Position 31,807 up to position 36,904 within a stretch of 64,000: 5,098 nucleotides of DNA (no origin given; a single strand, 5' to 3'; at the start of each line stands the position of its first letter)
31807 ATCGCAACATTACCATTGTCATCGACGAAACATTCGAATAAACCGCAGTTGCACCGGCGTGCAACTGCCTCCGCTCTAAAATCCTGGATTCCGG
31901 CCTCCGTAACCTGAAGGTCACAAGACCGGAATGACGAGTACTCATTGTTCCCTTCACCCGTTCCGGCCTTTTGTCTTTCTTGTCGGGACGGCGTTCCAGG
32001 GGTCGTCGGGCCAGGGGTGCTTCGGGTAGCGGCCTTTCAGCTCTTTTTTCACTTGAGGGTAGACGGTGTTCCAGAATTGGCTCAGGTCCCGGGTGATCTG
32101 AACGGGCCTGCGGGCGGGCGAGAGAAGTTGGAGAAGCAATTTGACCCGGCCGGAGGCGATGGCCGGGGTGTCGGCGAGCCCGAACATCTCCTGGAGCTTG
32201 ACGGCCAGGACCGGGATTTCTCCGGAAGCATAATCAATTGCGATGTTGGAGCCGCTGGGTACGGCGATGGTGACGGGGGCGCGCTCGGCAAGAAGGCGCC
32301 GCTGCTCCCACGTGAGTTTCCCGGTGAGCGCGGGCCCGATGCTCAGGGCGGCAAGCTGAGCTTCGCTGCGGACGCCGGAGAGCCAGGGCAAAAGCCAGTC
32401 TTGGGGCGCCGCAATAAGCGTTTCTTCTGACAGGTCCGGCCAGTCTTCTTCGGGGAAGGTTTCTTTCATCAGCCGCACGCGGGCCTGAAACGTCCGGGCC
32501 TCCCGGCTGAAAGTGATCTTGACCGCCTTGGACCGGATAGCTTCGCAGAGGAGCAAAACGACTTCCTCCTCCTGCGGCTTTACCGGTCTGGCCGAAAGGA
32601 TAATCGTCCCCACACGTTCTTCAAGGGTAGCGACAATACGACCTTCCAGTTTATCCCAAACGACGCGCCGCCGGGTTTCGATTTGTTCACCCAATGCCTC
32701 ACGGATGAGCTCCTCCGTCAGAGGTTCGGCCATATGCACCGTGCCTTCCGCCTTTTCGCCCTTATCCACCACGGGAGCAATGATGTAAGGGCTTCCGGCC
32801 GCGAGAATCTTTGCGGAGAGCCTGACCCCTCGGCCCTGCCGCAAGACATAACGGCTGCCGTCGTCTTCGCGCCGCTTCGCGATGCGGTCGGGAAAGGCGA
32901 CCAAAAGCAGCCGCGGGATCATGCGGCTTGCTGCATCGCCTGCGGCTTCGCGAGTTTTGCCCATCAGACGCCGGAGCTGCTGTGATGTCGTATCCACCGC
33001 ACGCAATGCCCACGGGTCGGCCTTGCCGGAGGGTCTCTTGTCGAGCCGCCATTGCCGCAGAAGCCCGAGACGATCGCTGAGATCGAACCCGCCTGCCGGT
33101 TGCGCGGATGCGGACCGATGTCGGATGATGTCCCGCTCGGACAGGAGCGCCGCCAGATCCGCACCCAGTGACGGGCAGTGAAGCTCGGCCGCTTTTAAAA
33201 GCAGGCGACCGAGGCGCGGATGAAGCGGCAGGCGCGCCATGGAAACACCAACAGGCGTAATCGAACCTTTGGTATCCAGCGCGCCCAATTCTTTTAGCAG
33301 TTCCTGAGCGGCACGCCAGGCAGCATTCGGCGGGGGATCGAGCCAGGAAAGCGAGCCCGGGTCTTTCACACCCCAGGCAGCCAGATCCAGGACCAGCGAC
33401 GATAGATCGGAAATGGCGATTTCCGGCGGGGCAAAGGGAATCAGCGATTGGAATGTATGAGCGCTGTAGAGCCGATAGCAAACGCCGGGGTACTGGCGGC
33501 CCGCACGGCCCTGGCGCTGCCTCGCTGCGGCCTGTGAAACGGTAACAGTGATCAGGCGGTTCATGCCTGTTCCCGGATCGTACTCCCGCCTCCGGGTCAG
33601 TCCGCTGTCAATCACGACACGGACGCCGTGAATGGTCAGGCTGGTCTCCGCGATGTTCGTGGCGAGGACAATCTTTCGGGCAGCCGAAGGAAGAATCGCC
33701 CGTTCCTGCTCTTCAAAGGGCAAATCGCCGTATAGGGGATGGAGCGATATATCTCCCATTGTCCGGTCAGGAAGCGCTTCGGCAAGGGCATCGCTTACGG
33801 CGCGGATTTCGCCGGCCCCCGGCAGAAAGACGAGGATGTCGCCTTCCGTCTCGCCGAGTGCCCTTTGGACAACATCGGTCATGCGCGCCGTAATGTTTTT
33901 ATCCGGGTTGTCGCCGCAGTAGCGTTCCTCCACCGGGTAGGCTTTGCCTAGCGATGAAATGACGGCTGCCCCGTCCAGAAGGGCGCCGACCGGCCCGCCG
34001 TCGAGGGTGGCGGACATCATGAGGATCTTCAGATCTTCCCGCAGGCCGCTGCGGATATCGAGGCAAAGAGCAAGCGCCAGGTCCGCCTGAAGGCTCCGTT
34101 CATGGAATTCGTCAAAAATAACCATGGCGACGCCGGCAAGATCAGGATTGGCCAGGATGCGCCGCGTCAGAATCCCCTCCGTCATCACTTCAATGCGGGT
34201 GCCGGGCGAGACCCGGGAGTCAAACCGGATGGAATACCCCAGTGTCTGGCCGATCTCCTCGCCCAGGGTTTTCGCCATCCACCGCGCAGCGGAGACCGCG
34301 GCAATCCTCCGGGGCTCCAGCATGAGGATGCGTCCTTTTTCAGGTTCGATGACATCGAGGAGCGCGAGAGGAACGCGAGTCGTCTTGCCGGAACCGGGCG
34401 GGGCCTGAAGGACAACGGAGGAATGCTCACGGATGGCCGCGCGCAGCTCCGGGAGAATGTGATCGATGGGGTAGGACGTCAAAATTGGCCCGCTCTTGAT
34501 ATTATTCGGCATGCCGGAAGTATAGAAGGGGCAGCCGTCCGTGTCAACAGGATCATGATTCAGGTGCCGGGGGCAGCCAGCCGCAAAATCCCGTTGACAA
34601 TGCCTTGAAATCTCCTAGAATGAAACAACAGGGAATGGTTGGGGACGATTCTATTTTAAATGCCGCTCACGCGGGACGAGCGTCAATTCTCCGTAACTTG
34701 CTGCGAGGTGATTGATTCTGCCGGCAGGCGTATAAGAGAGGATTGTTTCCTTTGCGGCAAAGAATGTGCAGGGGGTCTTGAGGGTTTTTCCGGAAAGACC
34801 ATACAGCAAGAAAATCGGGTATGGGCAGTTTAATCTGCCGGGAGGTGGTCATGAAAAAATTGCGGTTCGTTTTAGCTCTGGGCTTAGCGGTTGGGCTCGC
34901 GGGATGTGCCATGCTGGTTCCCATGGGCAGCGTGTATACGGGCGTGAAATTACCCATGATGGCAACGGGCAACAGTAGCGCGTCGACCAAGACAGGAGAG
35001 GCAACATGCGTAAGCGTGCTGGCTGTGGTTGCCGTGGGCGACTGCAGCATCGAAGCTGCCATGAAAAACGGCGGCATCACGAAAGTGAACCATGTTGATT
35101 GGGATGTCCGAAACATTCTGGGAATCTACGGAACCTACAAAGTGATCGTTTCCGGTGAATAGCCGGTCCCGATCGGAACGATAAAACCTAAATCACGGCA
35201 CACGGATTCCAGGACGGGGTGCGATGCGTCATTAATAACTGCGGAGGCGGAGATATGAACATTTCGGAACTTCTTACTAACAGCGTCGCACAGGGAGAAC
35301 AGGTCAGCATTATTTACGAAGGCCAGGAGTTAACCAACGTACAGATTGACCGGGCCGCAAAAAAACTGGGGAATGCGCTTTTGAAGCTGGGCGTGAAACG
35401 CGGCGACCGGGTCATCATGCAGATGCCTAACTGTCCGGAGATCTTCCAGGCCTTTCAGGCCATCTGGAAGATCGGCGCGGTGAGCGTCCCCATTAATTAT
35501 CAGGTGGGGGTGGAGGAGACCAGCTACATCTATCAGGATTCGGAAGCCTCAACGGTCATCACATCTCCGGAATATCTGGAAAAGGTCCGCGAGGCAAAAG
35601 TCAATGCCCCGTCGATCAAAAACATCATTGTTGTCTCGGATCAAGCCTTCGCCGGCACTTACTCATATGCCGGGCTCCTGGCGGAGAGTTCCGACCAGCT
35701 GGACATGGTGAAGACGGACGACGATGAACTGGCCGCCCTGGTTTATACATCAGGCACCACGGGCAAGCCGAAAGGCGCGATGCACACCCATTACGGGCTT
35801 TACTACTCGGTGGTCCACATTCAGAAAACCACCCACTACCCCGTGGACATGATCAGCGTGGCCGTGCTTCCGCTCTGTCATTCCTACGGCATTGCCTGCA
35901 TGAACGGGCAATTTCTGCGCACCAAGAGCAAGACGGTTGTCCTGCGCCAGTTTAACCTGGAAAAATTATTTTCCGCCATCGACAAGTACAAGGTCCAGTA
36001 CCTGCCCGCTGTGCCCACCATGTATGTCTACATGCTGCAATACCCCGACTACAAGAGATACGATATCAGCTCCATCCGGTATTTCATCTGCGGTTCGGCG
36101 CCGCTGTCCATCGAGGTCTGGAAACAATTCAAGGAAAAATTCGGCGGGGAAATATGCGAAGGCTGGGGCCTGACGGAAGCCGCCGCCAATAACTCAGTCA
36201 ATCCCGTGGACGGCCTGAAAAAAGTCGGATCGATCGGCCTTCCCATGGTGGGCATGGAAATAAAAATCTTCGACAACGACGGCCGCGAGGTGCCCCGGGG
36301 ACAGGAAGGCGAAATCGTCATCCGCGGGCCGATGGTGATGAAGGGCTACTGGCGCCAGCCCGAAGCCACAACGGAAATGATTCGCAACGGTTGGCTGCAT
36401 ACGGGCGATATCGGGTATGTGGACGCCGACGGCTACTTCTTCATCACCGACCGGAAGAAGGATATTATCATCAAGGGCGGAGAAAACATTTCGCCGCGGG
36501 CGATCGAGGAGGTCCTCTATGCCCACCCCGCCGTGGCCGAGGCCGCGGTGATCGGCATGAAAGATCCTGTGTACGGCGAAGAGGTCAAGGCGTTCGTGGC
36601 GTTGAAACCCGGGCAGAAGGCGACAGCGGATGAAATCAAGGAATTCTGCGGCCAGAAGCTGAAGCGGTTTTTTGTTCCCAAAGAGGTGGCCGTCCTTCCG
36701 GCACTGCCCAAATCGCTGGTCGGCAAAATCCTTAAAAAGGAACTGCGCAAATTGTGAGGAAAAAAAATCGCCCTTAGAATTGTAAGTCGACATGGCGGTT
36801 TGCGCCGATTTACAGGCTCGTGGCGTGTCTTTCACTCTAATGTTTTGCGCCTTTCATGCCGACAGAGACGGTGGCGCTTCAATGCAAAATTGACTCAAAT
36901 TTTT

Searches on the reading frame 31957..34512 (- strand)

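Call 12: search_protein_families(library=pfam, proteins=[window:31957-34512:-], max_evalue=0.001)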
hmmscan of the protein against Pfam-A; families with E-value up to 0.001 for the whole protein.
window:31957-34512:- (852 aa): 5 families
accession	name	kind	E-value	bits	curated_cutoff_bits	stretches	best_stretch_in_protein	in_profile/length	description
PF08482.15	HrpB_C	-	1e-51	175.1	25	1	706-838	1-133/133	ATP-dependent helicase C-terminal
PF00270.35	DEAD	-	6e-12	46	26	1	26-171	10-161/167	DEAD/DEAH box helicase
PF00271.37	Helicase_C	-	1.4e-09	38.7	23.5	1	220-339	12-108/110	Helicase conserved C-terminal domain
PF04408.29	HA2_N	-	6.5e-08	32.9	21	1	402-430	1-29/29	Helicase associated domain (HA2), winged-helix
PF07652.20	Flavi_DEAD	-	9e-05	22.9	21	1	29-138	3-106/148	Flavivirus DEAD domain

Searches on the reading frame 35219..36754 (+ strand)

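Call 12: search_protein_families(library=pfam, proteins=[window:35219-36754:+], max_evalue=0.001)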
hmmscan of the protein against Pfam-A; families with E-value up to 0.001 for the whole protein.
window:35219-36754:+ (512 aa): 2 families
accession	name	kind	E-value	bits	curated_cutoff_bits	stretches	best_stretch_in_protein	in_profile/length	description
PF00501.34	AMP-binding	-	2e-91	307.1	29.9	1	25-378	8-384/384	AMP-binding enzyme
PF13193.12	AMP-binding_C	-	8.6e-21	75.1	24.5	1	429-503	2-76/76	AMP-binding enzyme C-terminal domain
